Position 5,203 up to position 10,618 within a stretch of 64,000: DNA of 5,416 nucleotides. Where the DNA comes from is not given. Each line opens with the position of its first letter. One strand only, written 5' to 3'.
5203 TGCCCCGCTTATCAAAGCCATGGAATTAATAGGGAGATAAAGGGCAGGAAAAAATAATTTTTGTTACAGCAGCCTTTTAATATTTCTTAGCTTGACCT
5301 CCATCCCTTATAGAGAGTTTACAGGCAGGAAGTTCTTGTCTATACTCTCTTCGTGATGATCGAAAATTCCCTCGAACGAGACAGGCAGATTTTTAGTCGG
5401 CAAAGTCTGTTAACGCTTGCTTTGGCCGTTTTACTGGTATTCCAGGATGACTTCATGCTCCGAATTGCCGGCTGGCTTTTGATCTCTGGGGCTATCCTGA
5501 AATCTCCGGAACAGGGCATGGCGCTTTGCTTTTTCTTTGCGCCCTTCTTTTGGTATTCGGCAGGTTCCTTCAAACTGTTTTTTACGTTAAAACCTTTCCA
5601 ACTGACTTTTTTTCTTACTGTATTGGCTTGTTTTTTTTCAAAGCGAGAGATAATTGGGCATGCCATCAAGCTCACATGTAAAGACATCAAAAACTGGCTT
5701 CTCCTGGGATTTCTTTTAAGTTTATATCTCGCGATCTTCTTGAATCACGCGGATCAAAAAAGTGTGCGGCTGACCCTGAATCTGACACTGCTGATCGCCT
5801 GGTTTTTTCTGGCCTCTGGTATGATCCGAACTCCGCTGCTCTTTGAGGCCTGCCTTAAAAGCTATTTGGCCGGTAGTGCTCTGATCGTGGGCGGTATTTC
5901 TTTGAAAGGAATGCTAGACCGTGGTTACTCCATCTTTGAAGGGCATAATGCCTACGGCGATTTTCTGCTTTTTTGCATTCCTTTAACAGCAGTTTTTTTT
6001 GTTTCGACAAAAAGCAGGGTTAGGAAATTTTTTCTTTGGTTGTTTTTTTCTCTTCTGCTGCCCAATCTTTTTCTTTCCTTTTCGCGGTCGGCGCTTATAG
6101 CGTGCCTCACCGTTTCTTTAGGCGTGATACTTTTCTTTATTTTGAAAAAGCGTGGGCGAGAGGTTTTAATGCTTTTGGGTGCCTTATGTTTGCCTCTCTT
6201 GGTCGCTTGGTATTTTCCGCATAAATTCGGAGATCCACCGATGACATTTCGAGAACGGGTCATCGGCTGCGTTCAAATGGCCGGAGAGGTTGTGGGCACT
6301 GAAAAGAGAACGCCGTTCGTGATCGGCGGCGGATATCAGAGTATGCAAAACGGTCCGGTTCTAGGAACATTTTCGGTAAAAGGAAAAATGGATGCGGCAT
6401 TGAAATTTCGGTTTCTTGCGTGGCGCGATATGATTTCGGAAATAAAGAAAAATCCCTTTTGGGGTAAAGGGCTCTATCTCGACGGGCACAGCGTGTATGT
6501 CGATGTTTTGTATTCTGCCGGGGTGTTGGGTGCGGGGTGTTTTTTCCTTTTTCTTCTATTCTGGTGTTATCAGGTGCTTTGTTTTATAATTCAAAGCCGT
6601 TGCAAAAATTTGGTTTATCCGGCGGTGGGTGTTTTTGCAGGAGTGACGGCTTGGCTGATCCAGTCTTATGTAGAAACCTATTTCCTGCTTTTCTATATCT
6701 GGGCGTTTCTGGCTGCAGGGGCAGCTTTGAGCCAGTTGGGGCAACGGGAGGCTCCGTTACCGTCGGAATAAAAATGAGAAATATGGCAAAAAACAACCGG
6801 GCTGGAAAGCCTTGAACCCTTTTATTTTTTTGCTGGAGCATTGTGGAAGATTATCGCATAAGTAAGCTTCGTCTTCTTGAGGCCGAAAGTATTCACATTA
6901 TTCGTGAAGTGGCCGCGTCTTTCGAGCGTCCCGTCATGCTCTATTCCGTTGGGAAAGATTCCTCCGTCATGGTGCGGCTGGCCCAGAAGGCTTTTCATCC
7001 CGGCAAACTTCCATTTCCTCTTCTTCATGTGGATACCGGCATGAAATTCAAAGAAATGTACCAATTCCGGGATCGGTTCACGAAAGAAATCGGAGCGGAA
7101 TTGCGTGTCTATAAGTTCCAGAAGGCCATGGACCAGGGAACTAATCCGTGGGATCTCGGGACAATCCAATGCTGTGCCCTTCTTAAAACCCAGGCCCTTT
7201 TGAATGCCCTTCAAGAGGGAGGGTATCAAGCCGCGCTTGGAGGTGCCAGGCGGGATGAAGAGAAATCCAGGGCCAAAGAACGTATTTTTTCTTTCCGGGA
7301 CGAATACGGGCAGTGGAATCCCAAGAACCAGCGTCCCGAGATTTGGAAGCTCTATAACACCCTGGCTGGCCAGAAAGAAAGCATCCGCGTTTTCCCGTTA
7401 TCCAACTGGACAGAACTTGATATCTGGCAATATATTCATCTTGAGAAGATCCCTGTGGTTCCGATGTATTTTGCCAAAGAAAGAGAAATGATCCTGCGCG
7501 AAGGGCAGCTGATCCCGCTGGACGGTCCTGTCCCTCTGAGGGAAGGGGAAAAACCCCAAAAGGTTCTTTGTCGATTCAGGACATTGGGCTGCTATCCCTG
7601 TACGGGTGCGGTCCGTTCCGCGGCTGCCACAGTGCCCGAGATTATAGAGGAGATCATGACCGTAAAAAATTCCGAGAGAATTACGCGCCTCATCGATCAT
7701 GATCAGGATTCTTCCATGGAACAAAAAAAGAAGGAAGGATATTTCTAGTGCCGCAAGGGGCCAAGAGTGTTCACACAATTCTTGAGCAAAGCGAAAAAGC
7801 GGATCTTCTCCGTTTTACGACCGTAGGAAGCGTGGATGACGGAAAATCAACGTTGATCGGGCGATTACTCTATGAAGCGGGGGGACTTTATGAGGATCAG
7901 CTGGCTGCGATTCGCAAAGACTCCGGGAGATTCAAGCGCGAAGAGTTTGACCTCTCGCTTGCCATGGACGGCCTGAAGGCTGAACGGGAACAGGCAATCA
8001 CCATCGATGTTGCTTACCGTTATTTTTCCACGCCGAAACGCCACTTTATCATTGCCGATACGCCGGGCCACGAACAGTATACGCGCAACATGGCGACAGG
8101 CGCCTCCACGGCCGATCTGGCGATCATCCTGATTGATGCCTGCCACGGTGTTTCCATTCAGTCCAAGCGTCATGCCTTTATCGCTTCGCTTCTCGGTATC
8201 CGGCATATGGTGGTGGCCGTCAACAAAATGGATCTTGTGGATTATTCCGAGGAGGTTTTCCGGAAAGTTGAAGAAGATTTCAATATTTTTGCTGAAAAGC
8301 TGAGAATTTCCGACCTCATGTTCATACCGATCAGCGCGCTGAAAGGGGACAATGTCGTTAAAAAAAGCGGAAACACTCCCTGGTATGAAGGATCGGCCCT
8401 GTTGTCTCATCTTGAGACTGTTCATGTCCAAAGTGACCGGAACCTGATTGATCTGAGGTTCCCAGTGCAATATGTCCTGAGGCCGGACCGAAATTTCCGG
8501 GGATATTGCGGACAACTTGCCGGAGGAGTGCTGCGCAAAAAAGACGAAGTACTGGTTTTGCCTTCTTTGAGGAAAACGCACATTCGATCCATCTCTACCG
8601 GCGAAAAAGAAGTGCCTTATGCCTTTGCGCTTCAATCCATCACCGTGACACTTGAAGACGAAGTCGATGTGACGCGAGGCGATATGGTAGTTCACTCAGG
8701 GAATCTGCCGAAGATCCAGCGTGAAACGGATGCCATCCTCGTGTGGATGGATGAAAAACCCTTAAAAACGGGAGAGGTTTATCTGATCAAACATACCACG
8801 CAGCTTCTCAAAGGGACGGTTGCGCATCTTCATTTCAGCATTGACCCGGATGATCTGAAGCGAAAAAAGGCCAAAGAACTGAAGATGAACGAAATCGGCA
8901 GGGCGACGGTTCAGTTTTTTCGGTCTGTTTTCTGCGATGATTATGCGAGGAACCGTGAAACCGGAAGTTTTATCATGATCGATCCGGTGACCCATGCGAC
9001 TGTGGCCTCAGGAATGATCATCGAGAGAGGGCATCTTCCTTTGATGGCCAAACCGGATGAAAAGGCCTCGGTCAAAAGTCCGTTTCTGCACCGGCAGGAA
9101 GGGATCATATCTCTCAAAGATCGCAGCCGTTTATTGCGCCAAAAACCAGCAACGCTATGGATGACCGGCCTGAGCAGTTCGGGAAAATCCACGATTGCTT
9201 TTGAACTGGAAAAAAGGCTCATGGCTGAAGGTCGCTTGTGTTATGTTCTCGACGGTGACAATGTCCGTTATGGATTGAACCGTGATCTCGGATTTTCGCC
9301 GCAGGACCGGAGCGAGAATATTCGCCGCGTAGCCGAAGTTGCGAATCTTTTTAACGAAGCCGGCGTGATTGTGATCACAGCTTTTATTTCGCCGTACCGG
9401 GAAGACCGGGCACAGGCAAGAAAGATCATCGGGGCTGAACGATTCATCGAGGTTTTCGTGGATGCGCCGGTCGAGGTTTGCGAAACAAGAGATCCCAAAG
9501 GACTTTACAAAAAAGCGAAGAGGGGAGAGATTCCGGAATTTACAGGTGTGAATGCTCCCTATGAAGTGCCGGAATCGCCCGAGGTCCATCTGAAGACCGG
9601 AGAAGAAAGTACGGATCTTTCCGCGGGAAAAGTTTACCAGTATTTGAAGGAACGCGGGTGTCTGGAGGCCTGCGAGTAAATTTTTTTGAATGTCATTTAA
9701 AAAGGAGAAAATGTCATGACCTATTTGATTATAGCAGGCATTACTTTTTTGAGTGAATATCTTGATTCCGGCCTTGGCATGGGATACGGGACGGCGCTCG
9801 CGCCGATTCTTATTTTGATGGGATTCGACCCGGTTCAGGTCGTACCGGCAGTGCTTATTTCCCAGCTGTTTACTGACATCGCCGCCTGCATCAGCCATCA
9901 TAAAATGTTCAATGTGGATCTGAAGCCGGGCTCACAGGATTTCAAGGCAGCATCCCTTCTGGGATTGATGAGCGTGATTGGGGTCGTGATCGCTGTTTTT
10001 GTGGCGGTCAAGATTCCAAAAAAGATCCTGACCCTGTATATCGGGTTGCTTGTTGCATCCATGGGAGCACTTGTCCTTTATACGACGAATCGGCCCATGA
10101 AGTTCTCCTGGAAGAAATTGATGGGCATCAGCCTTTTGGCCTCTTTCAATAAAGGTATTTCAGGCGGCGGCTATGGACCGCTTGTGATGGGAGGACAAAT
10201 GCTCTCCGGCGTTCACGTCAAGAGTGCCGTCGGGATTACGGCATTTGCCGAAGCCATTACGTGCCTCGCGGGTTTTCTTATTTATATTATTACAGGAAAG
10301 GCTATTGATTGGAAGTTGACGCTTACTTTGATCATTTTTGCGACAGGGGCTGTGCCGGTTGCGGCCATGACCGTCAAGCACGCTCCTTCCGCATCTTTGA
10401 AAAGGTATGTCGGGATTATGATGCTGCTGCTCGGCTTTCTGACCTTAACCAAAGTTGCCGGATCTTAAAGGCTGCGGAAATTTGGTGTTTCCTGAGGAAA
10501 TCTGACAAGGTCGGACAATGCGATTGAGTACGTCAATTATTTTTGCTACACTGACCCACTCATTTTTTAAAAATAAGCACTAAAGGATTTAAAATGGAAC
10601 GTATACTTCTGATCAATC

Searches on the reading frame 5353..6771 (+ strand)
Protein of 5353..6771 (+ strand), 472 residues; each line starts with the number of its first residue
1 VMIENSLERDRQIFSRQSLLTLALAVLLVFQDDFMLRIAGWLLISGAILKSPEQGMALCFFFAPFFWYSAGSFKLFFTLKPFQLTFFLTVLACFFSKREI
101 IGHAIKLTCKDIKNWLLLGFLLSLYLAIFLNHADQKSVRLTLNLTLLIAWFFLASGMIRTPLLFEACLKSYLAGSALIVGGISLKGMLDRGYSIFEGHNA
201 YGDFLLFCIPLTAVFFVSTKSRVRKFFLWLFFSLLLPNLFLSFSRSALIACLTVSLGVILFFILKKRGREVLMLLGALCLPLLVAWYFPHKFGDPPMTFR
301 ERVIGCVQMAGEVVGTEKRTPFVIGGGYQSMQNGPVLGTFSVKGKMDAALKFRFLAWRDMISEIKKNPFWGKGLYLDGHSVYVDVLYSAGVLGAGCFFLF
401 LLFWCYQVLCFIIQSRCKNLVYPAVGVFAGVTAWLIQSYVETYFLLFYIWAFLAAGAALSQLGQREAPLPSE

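Call 7: search_protein_families(library=pfam, proteins=[window:5353-6771:+], max_evalue=0.001)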
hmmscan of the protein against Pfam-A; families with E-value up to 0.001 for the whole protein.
window:5353-6771:+ (472 aa): 1 family
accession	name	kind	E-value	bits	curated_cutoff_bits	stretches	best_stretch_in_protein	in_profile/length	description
PF04932.20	Wzy_C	-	3.1e-08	34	31.7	1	231-381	2-132/149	O-Antigen ligase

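Call 62: search_protein_families(library=ncbifam, proteins=[window:5353-6771:+], max_evalue=0.001)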
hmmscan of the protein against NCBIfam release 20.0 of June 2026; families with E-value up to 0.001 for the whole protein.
window:5353-6771:+ (472 aa): 0 families

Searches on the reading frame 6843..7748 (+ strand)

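Call 51: search_protein_families(library=pfam, proteins=[window:6843-7748:+], max_evalue=0.001)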
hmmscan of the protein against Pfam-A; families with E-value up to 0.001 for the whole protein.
window:6843-7748:+ (301 aa): 1 family
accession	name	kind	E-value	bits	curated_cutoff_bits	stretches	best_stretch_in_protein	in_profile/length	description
PF01507.26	PAPS_reduct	-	8.8e-51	172.8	22.5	1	30-255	2-174/175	Phosphoadenosine phosphosulfate reductase domain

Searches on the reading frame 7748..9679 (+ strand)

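Call 51: search_protein_families(library=pfam, proteins=[window:7748-9679:+], max_evalue=0.001)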
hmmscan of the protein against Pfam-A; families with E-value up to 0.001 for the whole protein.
window:7748-9679:+ (643 aa): 6 families
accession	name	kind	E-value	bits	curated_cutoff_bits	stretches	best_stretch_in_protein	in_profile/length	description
PF01583.26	APS_kinase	-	2.1e-69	232.8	21.1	1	467-616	2-152/152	Adenylylsulphate kinase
PF00009.33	GTP_EFTU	-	1.7e-43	148.8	26.5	1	21-204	4-176/188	Elongation factor Tu GTP binding domain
PF22594.2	GTP-eEF1A_C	-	1.9e-22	80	27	1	328-424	3-100/101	GTP-eEF1A C-terminal domain-like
PF13671.12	AAA_33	-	1.5e-06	29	27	1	471-582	3-115/143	AAA domain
PF01926.29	MMR_HSR1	-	6.3e-06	26.7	21.9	0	78-160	26-113/113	50S ribosome-binding GTPase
PF08433.16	KTI12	-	0.00088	19.3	22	0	472-582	6-116/271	Chromatin associated protein KTI12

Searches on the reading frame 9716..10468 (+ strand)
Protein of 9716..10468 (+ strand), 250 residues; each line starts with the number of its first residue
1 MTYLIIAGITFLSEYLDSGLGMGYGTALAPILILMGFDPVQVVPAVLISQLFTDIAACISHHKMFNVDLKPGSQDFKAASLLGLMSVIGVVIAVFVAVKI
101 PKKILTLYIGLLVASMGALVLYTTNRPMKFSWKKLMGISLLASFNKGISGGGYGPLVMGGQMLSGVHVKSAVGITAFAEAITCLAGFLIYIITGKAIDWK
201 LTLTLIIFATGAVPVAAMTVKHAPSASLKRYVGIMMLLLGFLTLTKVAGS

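Call 7: search_protein_families(library=pfam, proteins=[window:9716-10468:+], max_evalue=0.001)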
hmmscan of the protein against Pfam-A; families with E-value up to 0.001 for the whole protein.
window:9716-10468:+ (250 aa): 1 family
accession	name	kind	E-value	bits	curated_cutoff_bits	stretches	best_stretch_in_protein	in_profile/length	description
PF01925.25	TauE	-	6.6e-28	98.4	32.6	1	7-241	2-235/237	Sulfite exporter TauE/SafE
